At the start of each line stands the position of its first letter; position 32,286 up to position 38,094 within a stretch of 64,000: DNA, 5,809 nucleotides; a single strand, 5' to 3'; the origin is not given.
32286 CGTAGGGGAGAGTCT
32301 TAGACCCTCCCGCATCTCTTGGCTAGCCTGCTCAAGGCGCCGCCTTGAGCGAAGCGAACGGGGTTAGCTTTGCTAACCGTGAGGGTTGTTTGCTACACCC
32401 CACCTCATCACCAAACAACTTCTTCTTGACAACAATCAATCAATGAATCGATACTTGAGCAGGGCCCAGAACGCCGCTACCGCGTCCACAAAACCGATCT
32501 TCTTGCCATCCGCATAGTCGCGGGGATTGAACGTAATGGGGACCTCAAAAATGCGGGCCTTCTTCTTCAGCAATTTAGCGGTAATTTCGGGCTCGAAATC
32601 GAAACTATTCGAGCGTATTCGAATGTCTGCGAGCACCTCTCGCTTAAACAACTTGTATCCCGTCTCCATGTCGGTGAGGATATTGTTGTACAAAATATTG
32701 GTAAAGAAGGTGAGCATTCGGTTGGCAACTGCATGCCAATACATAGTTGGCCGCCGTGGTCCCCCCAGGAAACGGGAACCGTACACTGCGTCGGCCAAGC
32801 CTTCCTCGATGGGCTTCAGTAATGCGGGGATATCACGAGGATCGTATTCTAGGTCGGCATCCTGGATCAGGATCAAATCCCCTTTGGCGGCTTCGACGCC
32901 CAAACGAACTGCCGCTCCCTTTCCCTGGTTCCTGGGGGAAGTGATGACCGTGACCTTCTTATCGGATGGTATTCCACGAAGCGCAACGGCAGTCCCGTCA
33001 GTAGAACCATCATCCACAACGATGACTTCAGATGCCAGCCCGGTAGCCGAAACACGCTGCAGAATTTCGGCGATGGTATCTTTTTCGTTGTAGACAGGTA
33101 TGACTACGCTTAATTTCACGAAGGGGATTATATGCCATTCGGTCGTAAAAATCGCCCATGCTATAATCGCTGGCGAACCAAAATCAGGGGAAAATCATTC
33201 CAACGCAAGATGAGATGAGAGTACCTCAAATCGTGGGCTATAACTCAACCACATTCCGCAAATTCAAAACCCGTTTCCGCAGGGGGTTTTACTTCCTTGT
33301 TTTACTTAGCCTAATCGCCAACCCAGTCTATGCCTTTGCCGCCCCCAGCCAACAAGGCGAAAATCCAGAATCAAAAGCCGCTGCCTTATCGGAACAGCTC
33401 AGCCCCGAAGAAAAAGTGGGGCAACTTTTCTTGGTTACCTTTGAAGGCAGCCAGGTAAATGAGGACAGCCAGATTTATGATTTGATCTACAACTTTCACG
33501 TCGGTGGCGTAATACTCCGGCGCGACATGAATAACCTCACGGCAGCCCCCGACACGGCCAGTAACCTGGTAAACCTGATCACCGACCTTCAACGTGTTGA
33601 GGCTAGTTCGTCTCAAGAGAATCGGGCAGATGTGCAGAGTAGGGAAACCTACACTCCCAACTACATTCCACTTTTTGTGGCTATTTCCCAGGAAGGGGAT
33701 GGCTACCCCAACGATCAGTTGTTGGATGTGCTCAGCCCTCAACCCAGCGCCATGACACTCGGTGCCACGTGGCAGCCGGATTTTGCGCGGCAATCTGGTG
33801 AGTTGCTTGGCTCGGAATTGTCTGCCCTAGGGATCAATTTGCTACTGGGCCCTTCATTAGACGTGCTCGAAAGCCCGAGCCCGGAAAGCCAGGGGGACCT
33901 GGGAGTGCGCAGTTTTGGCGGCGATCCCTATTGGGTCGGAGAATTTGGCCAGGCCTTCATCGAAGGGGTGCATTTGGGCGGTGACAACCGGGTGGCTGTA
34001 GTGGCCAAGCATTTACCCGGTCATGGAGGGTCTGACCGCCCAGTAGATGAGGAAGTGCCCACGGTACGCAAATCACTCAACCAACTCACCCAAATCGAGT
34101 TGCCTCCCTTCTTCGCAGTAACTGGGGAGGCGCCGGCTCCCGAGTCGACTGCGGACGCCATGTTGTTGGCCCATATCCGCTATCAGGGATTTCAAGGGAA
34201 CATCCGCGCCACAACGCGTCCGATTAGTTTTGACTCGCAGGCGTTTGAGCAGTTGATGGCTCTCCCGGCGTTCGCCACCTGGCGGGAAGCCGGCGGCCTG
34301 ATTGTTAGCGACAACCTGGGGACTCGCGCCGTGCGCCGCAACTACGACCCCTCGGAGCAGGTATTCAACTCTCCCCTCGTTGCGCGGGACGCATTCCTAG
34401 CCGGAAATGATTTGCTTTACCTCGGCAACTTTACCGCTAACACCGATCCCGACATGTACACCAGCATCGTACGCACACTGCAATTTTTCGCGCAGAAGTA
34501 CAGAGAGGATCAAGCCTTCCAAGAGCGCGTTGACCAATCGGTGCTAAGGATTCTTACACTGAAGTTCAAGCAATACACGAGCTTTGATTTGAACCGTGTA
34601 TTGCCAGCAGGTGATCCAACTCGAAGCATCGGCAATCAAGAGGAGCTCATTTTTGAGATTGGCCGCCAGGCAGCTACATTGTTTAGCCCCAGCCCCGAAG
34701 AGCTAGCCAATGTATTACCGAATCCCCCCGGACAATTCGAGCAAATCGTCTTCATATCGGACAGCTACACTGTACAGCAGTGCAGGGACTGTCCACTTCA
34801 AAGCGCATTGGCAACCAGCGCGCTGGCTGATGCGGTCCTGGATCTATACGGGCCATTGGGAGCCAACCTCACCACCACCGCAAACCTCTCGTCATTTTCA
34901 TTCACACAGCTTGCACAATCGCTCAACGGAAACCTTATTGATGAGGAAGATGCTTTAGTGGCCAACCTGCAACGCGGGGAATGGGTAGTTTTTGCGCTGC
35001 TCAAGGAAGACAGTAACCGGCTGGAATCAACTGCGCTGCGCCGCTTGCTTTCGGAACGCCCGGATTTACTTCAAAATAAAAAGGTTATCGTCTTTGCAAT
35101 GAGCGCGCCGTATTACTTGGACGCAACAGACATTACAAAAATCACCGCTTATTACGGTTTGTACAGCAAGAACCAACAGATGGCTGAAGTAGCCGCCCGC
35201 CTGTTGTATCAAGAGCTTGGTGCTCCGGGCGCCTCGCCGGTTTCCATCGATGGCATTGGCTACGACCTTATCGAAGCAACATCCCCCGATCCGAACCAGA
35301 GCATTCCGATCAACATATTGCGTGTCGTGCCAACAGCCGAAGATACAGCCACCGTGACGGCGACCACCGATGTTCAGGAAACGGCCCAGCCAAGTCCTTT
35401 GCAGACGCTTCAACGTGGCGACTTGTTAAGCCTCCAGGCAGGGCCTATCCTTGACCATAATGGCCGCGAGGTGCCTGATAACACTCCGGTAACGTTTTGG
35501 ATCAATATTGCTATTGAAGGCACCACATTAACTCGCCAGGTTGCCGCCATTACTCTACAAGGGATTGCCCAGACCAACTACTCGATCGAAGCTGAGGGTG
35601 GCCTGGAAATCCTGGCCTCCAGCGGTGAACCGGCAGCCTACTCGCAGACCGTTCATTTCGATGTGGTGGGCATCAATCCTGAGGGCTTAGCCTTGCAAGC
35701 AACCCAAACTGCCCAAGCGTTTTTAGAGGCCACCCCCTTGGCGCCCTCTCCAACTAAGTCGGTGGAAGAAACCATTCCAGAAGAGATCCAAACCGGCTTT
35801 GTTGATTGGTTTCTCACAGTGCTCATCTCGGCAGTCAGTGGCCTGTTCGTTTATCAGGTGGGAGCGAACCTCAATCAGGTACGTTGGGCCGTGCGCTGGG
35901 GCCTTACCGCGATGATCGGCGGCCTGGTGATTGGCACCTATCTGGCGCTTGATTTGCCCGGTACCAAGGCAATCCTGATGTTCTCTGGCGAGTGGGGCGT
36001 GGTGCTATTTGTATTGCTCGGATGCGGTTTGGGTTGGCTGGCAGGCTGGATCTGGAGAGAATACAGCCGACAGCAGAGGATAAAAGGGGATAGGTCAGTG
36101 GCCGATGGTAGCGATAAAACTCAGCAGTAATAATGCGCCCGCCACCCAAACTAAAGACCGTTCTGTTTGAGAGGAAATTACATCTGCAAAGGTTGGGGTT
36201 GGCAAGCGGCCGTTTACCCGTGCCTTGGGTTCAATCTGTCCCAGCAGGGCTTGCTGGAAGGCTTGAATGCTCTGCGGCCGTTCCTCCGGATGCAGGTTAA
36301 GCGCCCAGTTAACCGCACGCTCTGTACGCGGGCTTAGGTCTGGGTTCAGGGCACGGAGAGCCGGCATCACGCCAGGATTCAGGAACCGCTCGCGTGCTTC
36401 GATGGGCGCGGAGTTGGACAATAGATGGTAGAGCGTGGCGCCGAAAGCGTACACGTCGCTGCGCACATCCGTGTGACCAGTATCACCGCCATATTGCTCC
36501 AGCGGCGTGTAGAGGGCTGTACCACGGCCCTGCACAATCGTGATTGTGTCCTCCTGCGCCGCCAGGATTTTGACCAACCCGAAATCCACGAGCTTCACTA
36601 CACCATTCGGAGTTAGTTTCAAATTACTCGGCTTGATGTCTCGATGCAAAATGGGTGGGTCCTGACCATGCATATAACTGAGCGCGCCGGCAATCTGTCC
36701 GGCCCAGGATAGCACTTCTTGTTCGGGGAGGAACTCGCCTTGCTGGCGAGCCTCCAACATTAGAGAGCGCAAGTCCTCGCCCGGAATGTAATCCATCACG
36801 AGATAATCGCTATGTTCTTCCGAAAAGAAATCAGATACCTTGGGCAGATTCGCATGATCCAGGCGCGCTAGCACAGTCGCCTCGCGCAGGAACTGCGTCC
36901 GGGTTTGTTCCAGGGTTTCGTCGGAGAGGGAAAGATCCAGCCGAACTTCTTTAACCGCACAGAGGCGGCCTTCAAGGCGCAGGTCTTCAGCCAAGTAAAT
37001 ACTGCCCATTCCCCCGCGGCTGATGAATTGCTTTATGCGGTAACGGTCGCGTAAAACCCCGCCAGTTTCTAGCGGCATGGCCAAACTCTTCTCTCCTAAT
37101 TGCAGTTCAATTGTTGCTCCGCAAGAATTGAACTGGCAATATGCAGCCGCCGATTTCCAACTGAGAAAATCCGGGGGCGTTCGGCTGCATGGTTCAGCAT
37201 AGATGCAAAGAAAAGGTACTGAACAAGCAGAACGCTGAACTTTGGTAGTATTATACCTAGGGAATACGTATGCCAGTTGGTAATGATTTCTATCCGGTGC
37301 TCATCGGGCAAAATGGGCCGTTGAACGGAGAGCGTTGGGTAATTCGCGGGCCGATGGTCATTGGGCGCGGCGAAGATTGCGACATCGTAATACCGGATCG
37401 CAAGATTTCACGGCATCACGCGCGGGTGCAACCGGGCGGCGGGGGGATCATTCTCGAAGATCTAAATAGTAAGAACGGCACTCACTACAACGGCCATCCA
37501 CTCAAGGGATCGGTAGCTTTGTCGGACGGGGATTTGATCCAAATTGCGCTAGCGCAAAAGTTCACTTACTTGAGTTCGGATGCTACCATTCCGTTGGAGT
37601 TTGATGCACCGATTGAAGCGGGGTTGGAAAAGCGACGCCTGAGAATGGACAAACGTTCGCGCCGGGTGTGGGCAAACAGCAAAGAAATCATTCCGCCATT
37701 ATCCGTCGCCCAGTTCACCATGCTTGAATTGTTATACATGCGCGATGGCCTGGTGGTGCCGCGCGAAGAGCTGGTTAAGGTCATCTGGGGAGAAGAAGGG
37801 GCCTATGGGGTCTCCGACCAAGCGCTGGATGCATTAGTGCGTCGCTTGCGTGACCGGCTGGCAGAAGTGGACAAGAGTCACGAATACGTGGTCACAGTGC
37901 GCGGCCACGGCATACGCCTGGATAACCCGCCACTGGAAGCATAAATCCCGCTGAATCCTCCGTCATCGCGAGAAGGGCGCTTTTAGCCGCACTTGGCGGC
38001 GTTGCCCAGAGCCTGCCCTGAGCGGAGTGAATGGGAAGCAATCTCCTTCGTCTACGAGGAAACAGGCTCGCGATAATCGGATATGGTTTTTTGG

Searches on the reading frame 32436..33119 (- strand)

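Call 37: search_protein_families(library=pfam, proteins=[window:32436-33119:-], max_evalue=0.00001)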
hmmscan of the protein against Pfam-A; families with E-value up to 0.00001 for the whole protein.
window:32436-33119:- (227 aa): 3 families
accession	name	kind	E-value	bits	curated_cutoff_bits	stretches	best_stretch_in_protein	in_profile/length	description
PF00535.33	Glycos_transf_2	-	5.5e-38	131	23.3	1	4-166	1-167/168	Glycosyl transferase family 2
PF13641.12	Glyco_tranf_2_3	-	4.9e-10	40.2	27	1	3-132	3-141/230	Glycosyltransferase like family 2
PF10111.15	Glyco_tranf_2_2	-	6e-08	33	27.3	1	4-92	1-94/276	Glycosyltransferase like family 2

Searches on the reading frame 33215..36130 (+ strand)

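Call 37: search_protein_families(library=pfam, proteins=[window:33215-36130:+], max_evalue=0.00001)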
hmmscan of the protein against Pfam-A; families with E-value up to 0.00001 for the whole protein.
window:33215-36130:+ (971 aa): 1 family
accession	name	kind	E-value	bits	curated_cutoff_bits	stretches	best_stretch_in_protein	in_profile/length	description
PF00933.27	Glyco_hydro_3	-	1.2e-33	117.4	27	1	65-448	3-315/316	Glycosyl hydrolase family 3 N terminal domain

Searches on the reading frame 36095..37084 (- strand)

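Call 37: search_protein_families(library=pfam, proteins=[window:36095-37084:-], max_evalue=0.00001)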
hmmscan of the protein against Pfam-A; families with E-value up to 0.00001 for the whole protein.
window:36095-37084:- (329 aa): 3 families
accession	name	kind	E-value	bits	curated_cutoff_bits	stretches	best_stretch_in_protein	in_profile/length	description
PF00069.31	Pkinase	-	7.1e-36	124.4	31.7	1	15-278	1-260/263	Protein kinase domain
PF07714.23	PK_Tyr_Ser-Thr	-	2.1e-25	89.9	23.1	1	18-225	4-201/258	Protein tyrosine and serine/threonine kinase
PF01636.29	APH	-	2.4e-06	27.9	23.2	0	59-143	31-112/239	Phosphotransferase enzyme family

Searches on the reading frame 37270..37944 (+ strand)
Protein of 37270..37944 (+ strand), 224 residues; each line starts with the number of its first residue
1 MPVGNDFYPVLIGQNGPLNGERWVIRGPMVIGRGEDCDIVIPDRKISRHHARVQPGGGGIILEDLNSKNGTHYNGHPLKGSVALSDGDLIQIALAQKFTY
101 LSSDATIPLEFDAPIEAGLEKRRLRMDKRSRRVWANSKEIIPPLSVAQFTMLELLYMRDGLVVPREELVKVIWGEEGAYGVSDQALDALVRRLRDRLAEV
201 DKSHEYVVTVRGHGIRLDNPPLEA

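Call 37: search_protein_families(library=pfam, proteins=[window:37270-37944:+], max_evalue=0.00001)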
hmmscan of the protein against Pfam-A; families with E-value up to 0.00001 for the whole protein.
window:37270-37944:+ (224 aa): 3 families
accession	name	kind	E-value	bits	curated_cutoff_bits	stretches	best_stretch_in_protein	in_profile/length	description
PF00498.31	FHA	-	5.2e-21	75.3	20.7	1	30-92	2-66/67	FHA domain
PF00486.34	Trans_reg_C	-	1.3e-14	54.4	26.2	1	144-217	6-77/77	Transcriptional regulatory protein, C terminal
PF16697.10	Yop-YscD_cpl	-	5.8e-12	46.2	33.2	1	26-92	16-83/94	Inner membrane component of T3SS, cytoplasmic domain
